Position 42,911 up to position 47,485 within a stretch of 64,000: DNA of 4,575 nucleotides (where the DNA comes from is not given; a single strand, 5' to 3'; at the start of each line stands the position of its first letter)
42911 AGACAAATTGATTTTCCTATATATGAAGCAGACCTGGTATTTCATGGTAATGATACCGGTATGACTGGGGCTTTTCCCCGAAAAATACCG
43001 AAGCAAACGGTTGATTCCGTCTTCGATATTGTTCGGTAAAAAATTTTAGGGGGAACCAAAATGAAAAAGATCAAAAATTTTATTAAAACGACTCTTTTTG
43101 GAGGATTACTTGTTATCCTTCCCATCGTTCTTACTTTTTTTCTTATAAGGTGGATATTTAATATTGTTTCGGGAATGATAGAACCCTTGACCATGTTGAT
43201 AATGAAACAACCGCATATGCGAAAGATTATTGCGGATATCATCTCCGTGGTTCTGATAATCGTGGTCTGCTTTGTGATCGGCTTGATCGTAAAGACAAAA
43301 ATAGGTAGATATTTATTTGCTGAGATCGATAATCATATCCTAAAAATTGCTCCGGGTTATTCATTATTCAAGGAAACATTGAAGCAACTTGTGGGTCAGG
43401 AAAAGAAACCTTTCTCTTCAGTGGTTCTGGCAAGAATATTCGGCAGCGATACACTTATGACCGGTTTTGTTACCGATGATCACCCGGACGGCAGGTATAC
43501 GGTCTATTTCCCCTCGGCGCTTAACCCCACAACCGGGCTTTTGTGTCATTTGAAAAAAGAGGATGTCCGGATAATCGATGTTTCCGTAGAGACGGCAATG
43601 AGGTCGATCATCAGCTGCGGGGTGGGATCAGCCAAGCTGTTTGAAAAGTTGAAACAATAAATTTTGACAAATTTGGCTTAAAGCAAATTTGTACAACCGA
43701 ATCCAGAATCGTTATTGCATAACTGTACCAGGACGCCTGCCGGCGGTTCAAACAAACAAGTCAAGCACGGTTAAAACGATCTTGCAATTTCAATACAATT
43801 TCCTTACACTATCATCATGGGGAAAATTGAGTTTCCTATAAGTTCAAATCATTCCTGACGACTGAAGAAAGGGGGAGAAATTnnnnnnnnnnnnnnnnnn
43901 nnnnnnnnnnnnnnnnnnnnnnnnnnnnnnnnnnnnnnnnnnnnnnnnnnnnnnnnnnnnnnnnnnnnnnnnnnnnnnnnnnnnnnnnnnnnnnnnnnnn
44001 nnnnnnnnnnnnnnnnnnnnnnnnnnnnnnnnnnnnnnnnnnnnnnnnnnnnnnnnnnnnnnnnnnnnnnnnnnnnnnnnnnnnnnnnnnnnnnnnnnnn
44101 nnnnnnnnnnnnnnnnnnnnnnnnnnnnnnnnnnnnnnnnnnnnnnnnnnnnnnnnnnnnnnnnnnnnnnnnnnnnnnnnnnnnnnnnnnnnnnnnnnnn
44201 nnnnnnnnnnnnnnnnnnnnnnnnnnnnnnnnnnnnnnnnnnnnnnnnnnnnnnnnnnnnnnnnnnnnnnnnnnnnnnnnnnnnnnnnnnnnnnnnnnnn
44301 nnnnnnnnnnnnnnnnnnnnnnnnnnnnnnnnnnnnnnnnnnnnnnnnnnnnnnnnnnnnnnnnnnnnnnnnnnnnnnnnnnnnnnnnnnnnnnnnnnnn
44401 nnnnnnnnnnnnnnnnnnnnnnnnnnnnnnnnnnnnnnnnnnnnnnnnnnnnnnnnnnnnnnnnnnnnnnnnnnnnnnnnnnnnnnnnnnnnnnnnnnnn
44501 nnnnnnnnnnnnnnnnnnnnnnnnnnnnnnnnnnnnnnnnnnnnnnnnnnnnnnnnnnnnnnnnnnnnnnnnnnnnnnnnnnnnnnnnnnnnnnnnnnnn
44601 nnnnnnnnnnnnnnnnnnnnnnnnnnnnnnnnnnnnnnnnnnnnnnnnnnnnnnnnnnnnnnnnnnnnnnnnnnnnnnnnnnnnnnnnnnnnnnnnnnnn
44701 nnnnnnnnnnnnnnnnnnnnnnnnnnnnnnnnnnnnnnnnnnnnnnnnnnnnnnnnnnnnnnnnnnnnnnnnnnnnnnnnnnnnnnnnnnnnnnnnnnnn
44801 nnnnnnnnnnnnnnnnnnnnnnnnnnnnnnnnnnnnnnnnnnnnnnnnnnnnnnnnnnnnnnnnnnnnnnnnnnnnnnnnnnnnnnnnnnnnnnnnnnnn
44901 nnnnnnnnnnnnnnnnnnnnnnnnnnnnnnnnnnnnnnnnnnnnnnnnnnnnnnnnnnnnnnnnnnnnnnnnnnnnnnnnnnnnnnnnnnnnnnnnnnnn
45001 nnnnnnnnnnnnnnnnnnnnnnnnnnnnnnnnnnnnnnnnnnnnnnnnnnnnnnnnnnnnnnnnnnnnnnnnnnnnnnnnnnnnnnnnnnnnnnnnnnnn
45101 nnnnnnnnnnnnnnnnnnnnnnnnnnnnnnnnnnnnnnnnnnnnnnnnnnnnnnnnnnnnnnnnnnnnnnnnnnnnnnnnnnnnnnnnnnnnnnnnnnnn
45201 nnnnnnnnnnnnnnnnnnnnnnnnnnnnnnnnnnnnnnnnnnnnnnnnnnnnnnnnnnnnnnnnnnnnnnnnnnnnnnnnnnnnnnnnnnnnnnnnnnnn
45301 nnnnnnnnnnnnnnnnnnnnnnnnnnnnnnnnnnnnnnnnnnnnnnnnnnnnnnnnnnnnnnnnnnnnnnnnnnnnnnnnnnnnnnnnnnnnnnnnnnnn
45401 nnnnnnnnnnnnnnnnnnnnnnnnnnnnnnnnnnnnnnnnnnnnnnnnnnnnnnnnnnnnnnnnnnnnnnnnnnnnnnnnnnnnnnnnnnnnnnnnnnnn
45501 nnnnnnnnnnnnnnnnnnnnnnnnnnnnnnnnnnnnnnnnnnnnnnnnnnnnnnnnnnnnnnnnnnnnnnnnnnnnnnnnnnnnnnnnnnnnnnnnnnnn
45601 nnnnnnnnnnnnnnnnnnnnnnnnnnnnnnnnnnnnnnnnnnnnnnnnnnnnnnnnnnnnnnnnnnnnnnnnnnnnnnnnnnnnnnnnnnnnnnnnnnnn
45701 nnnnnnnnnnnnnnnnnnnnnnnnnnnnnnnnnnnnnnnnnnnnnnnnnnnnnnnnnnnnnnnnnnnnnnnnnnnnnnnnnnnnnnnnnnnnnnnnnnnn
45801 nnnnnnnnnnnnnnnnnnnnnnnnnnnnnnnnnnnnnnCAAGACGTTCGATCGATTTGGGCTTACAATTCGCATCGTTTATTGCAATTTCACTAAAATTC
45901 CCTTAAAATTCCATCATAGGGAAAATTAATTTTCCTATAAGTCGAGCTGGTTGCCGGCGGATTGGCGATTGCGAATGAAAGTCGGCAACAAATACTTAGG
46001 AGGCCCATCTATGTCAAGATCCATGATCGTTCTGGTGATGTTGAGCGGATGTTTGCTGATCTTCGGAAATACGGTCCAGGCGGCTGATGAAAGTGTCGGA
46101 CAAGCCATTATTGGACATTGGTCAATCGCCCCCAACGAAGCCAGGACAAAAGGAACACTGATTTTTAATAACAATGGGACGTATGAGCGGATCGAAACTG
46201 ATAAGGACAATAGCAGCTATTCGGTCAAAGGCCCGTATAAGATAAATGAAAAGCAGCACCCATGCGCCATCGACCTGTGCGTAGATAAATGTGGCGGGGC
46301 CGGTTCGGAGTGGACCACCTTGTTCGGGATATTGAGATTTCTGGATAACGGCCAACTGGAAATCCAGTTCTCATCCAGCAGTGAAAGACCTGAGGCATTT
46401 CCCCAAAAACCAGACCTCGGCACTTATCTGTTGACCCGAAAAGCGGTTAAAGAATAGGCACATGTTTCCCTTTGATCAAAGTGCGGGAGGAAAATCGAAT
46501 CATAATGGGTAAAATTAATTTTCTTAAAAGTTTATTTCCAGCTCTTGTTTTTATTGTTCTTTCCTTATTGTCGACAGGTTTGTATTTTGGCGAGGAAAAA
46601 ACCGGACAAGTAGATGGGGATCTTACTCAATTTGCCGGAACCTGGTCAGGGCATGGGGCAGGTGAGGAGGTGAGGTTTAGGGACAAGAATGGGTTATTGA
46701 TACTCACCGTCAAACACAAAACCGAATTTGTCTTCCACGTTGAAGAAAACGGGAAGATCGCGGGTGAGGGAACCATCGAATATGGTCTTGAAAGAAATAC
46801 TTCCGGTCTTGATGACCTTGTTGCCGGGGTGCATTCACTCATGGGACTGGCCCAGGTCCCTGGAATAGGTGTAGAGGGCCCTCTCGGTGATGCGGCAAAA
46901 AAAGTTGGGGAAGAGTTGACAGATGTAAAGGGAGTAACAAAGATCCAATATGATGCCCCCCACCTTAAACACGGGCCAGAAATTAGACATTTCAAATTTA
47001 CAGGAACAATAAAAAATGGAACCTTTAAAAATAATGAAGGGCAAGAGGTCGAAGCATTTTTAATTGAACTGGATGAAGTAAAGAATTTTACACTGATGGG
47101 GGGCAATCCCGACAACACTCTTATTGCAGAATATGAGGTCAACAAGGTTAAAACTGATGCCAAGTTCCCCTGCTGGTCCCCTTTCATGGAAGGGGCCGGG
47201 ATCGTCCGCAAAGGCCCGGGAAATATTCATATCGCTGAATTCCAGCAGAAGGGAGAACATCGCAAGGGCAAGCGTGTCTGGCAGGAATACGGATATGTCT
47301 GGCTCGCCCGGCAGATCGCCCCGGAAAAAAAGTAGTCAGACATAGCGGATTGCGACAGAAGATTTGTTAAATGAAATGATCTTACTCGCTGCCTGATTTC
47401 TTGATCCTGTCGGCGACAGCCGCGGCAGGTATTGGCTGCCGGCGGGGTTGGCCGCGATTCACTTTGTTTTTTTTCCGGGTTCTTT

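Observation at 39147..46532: Five co-oriented copies of a promoter-like + palindrome + mini-ORF element in front of the island genes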

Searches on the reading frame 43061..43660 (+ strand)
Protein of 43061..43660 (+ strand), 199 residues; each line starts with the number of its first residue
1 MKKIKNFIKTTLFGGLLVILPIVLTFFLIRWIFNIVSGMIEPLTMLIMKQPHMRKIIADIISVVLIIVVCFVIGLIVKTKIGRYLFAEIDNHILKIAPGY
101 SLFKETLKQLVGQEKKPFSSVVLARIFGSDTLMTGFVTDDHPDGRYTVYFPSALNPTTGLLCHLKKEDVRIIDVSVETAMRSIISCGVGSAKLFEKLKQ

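Call 9: search_protein_families(library=pfam, proteins=[window:43061-43660:+], max_evalue=0.01)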
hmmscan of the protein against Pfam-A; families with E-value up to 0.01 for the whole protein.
window:43061-43660:+ (199 aa): 2 families
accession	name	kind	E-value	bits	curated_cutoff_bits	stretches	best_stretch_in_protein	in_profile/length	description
PF04367.18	DUF502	-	6e-12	45.8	23.8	1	64-158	1-107/107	Protein of unknown function (DUF502)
PF02653.21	BPD_transp_2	-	0.00053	19.6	26.8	1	4-103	82-176/269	Branched-chain amino acid transport system / permease component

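Call 11: find_encoding_contigs(protein=window:43061-43660:+, flank=10000, max_places=10)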
Protein window:43061-43660:+ (199 aa): 9 contigs read that carry it; 6 places shown.
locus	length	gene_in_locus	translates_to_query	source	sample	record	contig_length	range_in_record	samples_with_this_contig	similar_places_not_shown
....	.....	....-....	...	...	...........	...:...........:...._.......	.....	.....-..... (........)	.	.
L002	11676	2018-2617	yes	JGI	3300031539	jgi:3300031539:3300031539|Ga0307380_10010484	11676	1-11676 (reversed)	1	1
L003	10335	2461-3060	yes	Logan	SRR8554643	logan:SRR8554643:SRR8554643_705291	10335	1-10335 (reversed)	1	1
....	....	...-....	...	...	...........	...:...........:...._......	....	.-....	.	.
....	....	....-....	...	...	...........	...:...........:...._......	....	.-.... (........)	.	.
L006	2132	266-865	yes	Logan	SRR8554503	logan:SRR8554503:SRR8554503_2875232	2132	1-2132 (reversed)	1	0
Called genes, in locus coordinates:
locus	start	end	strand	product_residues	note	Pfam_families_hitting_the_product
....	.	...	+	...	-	?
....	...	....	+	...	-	-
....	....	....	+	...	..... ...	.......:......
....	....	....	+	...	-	-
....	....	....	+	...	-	-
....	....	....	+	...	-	-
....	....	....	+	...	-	-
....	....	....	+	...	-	-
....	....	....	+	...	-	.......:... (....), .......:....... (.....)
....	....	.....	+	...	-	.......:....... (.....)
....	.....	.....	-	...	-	-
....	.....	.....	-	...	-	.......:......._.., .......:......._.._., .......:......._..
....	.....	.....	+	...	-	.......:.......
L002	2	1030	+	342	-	?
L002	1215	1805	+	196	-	-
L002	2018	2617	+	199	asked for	PF04367:DUF502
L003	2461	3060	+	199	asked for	PF04367:DUF502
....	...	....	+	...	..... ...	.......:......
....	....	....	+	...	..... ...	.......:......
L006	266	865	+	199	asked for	PF04367:DUF502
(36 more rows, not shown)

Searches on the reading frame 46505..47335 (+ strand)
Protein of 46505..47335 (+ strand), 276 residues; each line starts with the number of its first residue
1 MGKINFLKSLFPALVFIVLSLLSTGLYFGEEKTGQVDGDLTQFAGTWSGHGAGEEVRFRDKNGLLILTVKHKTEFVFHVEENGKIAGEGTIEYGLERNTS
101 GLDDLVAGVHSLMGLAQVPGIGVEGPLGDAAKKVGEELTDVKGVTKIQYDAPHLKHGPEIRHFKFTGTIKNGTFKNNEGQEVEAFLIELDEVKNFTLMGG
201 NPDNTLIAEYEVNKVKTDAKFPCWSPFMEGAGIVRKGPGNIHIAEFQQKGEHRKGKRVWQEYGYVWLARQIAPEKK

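Call 9: search_protein_families(library=pfam, proteins=[window:46505-47335:+], max_evalue=0.01)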
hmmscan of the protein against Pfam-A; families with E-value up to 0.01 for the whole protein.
window:46505-47335:+ (276 aa): 0 families

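Call 44: find_homologous_proteins(query=window:46505-47335:+, max_evalue=0.00001)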
Query window:46505-47335:+ (276 aa): 104 proteins with E <= 0.00001 among 1025 candidates.
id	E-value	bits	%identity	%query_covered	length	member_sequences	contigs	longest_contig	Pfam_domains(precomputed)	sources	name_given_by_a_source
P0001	8.8e-184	627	100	100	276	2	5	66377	-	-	-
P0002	6.2e-174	595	95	100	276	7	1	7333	-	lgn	-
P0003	2.2e-142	492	79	97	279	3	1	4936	-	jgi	-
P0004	2.2e-136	472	79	91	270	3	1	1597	-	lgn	-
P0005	2.4e-136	472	74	100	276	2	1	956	-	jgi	jgi:hypothetical protein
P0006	4.2e-135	468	74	100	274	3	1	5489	-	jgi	jgi:hypothetical protein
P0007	1.8e-134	466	74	99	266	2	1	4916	-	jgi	jgi:hypothetical protein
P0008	5.9e-134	464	72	100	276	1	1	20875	-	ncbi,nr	ncbi:MAG: hypothetical protein JXO51_11000 [Candidatus Aminicenantes bacterium]|nr:hypothetical prot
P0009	7.3e-131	454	79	89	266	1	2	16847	-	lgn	-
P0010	8.9e-131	453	78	86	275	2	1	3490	-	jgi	jgi:hypothetical protein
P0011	3.9e-130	451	72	99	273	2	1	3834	-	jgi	-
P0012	5.7e-130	451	75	95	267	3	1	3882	-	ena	-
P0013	2.3e-128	446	71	99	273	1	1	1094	-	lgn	-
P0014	9.1e-128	444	74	93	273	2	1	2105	-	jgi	-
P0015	8.7e-127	440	77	87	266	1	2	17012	-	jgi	jgi:hypothetical protein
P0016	1.2e-125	437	69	99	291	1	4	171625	-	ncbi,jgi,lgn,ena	jgi:hypothetical protein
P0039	8.9e-102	358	69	83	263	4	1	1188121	-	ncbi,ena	-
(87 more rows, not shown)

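Call 50: find_encoding_contigs(protein=P0008, flank=10000, max_places=2)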
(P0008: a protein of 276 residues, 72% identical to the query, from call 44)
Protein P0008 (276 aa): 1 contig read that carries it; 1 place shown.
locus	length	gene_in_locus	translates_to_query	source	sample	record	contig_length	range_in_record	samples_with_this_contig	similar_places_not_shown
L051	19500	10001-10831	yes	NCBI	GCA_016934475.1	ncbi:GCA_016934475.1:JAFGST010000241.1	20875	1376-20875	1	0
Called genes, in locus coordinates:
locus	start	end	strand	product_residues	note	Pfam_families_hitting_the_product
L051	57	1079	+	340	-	PF02729:OTCace_N, PF00185:OTCace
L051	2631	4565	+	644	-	PF00070:Pyr_redox (faint), PF01266:DAO (weak), PF01593:Amino_oxidase (weak), PF01946:Thi4 (weak), PF03486:HI0933_like (faint), PF03853:YjeF_N (faint), PF07992:Pyr_redox_2, PF13450:NAD_binding_8, +2 more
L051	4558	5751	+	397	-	PF00291:PALP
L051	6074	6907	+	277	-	PF02811:PHP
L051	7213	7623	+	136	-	PF03965:Penicillinase_R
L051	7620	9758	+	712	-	PF05569:Peptidase_M56, PF01435:Peptidase_M48 (faint)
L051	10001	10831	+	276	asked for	-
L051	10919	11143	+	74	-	-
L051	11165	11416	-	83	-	-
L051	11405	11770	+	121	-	PF01925:TauE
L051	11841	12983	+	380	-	PF03576:Peptidase_S58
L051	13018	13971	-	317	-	PF02687:FtsX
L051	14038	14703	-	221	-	-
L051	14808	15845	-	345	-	PF12697:Abhydrolase_6, PF00561:Abhydrolase_1, PF12146:Hydrolase_4 (weak)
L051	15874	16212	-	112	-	-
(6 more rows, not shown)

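Call 51: find_encoding_contigs(protein=P0016, flank=10000, max_places=1)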
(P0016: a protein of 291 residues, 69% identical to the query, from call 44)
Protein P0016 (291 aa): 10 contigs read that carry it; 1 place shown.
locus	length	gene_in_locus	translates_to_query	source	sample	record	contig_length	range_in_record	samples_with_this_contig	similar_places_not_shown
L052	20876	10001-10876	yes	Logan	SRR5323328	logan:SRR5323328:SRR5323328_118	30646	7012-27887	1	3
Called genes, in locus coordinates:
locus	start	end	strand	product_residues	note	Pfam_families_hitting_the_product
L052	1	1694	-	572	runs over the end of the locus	PF01558:POR, PF01855:POR_N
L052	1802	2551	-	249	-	PF17957:Big_7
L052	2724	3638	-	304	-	PF00248:Aldo_ket_red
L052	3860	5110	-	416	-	PF07690:MFS_1, PF03219:TLC (weak)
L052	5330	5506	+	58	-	-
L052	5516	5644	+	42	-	-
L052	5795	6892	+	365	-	PF15942:DUF4751 (faint)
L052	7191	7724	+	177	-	PF01590:GAF (faint), PF13185:GAF_2 (weak)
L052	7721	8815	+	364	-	PF03372:Exo_endo_phos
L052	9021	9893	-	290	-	PF01145:Band_7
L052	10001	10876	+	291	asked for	-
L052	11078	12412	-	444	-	PF05195:AMP_N, PF00557:Peptidase_M24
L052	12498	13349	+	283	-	PF00691:OmpA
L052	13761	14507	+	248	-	PF01925:TauE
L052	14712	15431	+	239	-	PF02517:Rce1-like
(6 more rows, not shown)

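Call 52: find_encoding_contigs(protein=P0039, flank=10000, max_places=1)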
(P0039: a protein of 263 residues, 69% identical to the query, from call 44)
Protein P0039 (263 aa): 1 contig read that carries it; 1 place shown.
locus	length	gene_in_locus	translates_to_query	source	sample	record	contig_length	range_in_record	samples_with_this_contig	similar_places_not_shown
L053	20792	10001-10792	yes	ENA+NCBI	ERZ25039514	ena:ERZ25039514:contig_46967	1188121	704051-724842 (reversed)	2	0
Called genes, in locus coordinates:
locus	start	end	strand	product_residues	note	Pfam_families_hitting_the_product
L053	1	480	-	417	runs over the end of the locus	PF00282:Pyridoxal_deC, PF01212:Beta_elim_lyase (faint)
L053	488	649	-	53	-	-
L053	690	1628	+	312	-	PF00892:EamA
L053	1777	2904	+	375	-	-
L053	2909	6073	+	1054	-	PF00873:ACR_tran, PF02355:SecD_SecF_C (faint), PF03176:MMPL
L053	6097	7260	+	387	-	PF02321:OEP (weak)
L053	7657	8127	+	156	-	PF01596:Methyltransf_3, PF13578:Methyltransf_24 (weak)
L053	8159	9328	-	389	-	PF07690:MFS_1, PF12832:MFS_1_like (weak)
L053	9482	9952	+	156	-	PF04073:tRNA_edit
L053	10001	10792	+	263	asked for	-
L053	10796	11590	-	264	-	PF00149:Metallophos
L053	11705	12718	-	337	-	-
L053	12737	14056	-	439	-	-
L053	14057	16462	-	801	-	PF26371:AftB_C (weak)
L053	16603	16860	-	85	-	-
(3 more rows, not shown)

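Call 62: find_encoding_contigs(protein=P0002, flank=6000, max_places=2)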
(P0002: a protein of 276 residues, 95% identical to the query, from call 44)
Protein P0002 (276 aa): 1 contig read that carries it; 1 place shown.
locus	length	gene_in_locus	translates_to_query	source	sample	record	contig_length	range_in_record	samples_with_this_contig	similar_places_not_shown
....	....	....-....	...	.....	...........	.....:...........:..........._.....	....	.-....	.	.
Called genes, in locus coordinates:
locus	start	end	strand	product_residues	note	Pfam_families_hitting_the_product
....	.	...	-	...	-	?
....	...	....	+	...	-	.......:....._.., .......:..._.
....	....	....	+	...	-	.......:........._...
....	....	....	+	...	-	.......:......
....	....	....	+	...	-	-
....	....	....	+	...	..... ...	-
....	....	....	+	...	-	-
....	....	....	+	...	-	-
